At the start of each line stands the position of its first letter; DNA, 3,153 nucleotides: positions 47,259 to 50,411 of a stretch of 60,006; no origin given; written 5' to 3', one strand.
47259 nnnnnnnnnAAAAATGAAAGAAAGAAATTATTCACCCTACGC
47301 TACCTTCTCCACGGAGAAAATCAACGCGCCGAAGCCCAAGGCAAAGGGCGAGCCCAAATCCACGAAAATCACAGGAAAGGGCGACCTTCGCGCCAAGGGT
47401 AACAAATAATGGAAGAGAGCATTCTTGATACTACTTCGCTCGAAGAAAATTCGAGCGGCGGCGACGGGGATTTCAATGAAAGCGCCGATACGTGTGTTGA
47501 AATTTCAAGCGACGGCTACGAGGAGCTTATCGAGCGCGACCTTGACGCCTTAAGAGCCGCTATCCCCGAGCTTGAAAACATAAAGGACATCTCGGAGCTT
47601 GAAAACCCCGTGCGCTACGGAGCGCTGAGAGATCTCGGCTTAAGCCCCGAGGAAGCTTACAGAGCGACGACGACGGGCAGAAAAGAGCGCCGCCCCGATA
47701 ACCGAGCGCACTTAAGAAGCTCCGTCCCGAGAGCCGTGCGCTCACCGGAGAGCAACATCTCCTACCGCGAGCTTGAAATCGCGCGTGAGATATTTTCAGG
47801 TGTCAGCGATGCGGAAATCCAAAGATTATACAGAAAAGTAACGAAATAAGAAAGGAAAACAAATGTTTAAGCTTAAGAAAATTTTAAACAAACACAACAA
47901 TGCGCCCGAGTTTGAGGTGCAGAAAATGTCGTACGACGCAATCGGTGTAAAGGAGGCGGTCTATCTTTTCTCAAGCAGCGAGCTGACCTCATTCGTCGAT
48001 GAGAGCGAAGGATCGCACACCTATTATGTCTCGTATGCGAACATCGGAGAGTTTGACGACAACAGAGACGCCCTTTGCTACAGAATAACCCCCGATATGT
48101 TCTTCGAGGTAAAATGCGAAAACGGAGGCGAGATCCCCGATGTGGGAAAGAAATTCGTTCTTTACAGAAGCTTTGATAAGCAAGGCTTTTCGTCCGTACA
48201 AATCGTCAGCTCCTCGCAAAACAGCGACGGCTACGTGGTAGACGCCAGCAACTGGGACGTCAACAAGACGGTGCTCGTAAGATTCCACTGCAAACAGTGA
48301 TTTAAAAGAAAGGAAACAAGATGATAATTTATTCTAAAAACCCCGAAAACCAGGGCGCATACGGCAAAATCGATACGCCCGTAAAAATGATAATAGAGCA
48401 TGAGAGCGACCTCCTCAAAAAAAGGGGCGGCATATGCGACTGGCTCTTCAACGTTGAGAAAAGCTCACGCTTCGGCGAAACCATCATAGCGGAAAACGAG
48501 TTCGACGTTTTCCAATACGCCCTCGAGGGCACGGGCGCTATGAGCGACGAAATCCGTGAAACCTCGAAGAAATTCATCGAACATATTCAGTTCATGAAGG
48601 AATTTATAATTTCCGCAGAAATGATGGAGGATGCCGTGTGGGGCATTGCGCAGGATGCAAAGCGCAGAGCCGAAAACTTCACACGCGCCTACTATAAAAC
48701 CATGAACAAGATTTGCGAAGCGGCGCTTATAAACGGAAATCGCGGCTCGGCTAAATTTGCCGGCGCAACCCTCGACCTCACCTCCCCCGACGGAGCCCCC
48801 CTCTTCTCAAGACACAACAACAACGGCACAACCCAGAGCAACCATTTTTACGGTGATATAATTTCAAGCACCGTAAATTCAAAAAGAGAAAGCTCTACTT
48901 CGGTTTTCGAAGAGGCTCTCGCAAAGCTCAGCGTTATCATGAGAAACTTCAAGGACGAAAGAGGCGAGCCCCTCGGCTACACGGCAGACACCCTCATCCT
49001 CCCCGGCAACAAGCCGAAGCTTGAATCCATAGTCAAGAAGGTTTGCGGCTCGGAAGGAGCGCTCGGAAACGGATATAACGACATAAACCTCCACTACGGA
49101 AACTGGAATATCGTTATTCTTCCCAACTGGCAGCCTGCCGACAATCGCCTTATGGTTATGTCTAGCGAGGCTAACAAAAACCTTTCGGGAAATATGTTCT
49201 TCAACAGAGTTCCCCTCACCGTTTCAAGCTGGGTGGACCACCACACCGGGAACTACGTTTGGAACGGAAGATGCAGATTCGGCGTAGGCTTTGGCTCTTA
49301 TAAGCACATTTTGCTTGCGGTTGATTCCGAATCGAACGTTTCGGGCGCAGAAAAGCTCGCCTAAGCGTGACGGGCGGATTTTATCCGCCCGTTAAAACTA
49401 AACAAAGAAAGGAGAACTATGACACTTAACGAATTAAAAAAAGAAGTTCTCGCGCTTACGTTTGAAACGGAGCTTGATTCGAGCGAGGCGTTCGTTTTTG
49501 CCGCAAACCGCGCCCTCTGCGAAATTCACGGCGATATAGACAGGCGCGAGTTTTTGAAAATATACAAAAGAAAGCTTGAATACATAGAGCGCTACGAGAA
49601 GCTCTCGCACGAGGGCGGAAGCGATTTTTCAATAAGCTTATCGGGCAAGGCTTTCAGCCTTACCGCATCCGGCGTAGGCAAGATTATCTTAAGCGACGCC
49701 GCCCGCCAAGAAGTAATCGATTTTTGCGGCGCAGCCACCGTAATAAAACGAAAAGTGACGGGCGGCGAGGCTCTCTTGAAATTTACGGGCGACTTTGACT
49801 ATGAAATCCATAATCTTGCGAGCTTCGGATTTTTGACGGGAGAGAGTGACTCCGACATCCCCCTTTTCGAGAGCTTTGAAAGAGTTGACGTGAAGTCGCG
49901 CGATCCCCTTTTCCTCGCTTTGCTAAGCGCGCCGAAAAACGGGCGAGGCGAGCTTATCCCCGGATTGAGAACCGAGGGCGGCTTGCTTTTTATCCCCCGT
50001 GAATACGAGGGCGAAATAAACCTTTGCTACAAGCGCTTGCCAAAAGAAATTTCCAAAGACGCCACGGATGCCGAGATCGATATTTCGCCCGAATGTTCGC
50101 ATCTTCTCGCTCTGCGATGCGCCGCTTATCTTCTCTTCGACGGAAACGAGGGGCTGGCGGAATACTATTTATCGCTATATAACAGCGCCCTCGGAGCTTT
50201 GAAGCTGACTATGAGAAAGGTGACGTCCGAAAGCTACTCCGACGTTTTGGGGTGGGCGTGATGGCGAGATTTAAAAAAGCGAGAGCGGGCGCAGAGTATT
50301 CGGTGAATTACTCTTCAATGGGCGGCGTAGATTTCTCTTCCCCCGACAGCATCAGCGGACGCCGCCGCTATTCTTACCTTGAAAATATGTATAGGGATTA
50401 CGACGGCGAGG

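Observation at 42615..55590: Intact 13-kb podovirus-like packaging/virion cassette with no lysogeny, replication, long-tail or lysis genes (candidate GTA-like, satellite or domesticated element)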

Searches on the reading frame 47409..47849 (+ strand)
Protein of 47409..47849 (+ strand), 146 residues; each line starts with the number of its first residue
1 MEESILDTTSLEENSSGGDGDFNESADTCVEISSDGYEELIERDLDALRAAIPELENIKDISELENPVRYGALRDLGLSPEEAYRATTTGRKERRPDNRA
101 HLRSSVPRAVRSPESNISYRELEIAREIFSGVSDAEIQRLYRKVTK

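Call 5: search_protein_families(library=pfam, proteins=[window:47409-47849:+], max_evalue=0.01)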
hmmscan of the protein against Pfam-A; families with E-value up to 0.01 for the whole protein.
window:47409-47849:+ (146 aa): 0 families

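Call 6: search_protein_families(library=phrogs, proteins=[window:47409-47849:+], max_evalue=0.01)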
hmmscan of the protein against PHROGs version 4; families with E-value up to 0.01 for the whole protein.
window:47409-47849:+ (146 aa): 0 families

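Call 37: search_protein_families(library=ncbifam, proteins=[window:47409-47849:+], max_evalue=0.1)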
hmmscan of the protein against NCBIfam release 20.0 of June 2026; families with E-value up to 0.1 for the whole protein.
window:47409-47849:+ (146 aa): 0 families

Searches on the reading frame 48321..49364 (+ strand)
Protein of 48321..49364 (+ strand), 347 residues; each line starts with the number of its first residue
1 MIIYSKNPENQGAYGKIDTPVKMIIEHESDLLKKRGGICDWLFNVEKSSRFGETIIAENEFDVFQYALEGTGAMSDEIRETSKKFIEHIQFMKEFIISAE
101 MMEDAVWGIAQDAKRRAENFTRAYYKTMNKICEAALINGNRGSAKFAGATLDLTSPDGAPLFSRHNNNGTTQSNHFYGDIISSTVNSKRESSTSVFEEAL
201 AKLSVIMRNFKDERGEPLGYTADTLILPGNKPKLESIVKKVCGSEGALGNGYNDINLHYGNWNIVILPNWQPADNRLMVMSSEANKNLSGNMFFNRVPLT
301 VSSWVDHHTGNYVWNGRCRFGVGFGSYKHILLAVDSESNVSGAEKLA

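Call 5: search_protein_families(library=pfam, proteins=[window:48321-49364:+], max_evalue=0.01)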
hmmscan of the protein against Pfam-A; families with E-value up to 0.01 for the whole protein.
window:48321-49364:+ (347 aa): 0 families

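Call 6: search_protein_families(library=phrogs, proteins=[window:48321-49364:+], max_evalue=0.01)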
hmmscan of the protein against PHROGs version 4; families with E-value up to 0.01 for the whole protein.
window:48321-49364:+ (347 aa): 1 family
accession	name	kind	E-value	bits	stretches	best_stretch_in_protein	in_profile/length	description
phrog_371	-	head and packaging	0.0005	20.4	0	195-266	235-299/303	major head protein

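Call 16: search_dna_similar(query=window:48321-49364:+, collection=phages, mode=protein, max_evalue=0.001, max_rows=20)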
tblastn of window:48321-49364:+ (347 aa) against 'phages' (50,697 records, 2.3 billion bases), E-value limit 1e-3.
Records with a match: 4; places in all: 4; records where one place covers at least 80% of the query: 3.
Best place of each record, by identity: <60% 4.
By first word of the organism name: Bacteriophage 2; phage 1; Alcaligenes 1.
By host as written in the record: - 2; unknown 1; Alcaligenes faecalis 10106 1.
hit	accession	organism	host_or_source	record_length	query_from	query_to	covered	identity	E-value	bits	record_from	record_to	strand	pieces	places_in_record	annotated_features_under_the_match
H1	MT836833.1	Bacteriophage sp.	human fecal samples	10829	10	330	93%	27.1%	1e-23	107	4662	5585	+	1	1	record has no annotation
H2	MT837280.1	Bacteriophage sp.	human fecal samples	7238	14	330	91%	27.4%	2e-27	118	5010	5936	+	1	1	record has no annotation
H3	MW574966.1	phage 023Pt_psg01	unknown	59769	42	331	84%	25.1%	9e-7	57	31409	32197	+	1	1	putative phage head protein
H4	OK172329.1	Alcaligenes phage vB_Af_QDWS535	Alcaligenes faecalis 10106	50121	40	256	63%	25.3%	4e-8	61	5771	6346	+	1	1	hypothetical protein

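Call 37: search_protein_families(library=ncbifam, proteins=[window:48321-49364:+], max_evalue=0.1)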
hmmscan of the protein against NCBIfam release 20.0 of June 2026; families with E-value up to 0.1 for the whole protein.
window:48321-49364:+ (347 aa): 0 families

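Call 48: search_solved_structures(query=A2, max_evalue=1)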
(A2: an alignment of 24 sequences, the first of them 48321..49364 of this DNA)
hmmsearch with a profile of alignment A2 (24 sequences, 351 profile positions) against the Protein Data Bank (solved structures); distinct sequences matched with E-value up to 1: 3.
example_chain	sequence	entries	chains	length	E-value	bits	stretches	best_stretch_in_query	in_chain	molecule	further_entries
8rkx_L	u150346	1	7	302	0.25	13.3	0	197-258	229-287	Bacteriophage Mu GpT domain-containing protein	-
8rkc_A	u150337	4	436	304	0.25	13.3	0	197-258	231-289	Bacteriophage Mu GpT domain-containing protein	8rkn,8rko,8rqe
5epo_A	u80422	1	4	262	0.84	11.5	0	246-302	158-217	7-alpha-hydroxysteroid deydrogenase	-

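Call 85: predict_structure(protein=window:48321-49364:+)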
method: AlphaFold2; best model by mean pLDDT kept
length: 347 residues; sequences in the alignment: 1
mean_pLDDT: 33.0   pTM: 0.22
mean pLDDT of the five models: 33.0, 30.3, 28.2, 28.0, 27.6
residues with pLDDT >= 90: 0; 70-90: 0; 50-70: 7; < 50: 340
segments of 3 or more residues with pLDDT < 50: 1-74, 88-347
pLDDT, mean of each block of 10 residues (from residue 1): 31 29 28 34 34 33 44 47 50 39 36 41 42 38 27 31 29 27 25 34 32 34 26 33 31 31 30 31 31 29 28 29 29 32 30
secondary structure, 60 per line:
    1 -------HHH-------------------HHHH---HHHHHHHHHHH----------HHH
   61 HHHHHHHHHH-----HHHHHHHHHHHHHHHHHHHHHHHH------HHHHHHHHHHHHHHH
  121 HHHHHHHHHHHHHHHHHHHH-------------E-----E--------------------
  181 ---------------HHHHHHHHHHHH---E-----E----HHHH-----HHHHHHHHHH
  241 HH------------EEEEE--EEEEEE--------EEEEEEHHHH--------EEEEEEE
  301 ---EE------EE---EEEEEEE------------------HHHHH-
elements in order: H30-33 H37-47 H58-70 H76-99 H106-140 H196-207 H222-225 H231-242 E255-259 E262-267 E276-281 H282-285 E294-300 E317-323 H342-346

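Call 119: search_protein_representatives(protein=window:48321-49364:+)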
Query: 347 residues. Proteins with E-value up to 0.001 (for the whole library): 301; up to 1e-10: 186; up to 1e-30: 75. The best 150 are listed.
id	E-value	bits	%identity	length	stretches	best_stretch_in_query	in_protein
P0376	5.9e-158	541.5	68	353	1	2-344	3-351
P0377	9.0e-119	412.7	73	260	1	92-343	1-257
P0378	1.2e-109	382.7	53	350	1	2-338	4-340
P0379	7.8e-104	363.6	55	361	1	9-337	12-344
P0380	2.5e-99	348.8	50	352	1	2-333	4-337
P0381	1.2e-94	333.4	48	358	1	7-339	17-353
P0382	8.3e-88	310.9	50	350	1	7-342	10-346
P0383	3.7e-87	308.8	46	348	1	2-346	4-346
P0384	7.8e-86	304.4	48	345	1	2-338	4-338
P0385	8.2e-85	301.1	55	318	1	15-338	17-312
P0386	4.8e-83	295.2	49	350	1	9-333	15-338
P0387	8.0e-82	291.2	77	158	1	193-347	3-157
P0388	6.7e-80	284.9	46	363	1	12-332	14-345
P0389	7.8e-80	284.7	66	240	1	1-211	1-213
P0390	4.6e-77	275.6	45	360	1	7-341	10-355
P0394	1.2e-73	264.4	39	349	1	11-341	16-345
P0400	3.7e-59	216.7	40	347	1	6-340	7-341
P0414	1.3e-52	195.2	35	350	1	7-345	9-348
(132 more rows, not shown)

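Call 120: find_encoding_contigs(protein=P0400, flank=10000, max_places=2)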
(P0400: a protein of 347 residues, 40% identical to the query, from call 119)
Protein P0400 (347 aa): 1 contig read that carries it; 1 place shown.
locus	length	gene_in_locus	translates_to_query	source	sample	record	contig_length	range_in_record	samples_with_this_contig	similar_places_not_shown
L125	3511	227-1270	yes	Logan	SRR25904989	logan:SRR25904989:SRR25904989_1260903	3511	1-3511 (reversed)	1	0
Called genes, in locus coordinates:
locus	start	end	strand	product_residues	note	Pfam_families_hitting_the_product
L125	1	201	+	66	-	?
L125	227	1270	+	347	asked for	-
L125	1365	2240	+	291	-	-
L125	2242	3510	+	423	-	?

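Call 121: find_encoding_contigs(protein=P0394, flank=10000, max_places=1)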
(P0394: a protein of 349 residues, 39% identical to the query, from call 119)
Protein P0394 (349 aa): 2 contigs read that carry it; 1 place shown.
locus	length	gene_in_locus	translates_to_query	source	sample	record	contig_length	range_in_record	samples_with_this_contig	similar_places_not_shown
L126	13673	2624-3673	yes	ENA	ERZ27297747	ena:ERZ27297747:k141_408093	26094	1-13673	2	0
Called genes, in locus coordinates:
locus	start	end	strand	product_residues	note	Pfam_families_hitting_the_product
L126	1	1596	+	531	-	?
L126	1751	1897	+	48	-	-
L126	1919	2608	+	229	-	-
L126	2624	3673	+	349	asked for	-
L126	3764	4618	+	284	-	-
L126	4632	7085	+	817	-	-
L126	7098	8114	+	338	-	PF00149:Metallophos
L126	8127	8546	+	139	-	-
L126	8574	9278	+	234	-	-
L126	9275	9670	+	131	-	-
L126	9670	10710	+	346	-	-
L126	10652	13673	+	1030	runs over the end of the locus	PF13306:LRR_5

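Call 122: find_encoding_contigs(protein=P0414, flank=10000, max_places=1)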
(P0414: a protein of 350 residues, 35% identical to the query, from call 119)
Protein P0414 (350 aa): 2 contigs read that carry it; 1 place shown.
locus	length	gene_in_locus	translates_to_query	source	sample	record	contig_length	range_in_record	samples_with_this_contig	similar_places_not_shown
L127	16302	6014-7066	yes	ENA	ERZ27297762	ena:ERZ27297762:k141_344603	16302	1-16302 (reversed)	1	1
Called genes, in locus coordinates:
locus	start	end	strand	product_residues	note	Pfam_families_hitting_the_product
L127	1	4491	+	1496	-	?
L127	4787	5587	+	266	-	-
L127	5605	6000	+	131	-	-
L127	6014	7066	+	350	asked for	-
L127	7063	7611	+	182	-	-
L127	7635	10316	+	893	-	-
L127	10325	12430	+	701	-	-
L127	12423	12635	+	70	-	-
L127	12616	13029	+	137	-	-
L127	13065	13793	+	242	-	-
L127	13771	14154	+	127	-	-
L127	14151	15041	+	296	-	-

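Call 123: find_encoding_contigs(protein=P0383, flank=10000, max_places=1)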
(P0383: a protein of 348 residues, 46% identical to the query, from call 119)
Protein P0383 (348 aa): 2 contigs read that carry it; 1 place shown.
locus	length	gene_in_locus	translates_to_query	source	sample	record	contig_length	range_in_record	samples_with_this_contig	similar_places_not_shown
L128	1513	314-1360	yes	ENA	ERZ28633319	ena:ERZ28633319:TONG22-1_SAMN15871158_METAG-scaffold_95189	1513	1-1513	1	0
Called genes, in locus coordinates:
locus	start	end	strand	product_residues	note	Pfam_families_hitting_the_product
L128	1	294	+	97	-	?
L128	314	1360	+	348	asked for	PF10124:Mu-like_gpT (faint), PF25209:Phage_capsid_4 (weak)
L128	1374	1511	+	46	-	?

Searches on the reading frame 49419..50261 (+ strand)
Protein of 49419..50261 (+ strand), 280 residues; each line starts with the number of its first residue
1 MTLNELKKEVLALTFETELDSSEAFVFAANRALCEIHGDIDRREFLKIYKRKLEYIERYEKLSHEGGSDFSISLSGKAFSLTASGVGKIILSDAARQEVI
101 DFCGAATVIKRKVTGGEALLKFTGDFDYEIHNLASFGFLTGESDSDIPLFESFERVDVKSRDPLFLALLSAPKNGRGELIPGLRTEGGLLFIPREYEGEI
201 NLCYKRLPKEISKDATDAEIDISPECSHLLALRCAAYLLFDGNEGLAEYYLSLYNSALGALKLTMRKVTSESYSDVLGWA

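Call 5: search_protein_families(library=pfam, proteins=[window:49419-50261:+], max_evalue=0.01)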
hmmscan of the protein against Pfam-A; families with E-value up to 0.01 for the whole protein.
window:49419-50261:+ (280 aa): 2 families
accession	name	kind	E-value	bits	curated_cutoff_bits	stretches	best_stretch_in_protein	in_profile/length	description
PF24175.2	SU10_adaptor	-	9.1e-05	23.4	27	1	186-266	101-185/194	SU10 adaptor protein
PF23678.1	YqhI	-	0.0043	16.8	27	0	37-47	22-32/36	YqhI-like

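Call 6: search_protein_families(library=phrogs, proteins=[window:49419-50261:+], max_evalue=0.01)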
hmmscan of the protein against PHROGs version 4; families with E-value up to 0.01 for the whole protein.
window:49419-50261:+ (280 aa): 1 family
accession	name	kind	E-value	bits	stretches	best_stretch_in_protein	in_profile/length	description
phrog_13046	-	unknown function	2.7e-06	28.2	1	190-264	103-178/193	-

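Call 37: search_protein_families(library=ncbifam, proteins=[window:49419-50261:+], max_evalue=0.1)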
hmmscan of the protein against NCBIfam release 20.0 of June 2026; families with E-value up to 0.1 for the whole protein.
window:49419-50261:+ (280 aa): 0 families

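Call 49: search_solved_structures(query=A3, max_evalue=1)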
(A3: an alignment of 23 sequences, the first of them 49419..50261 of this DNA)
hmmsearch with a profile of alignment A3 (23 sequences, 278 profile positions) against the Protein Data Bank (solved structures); distinct sequences matched with E-value up to 1: 0.
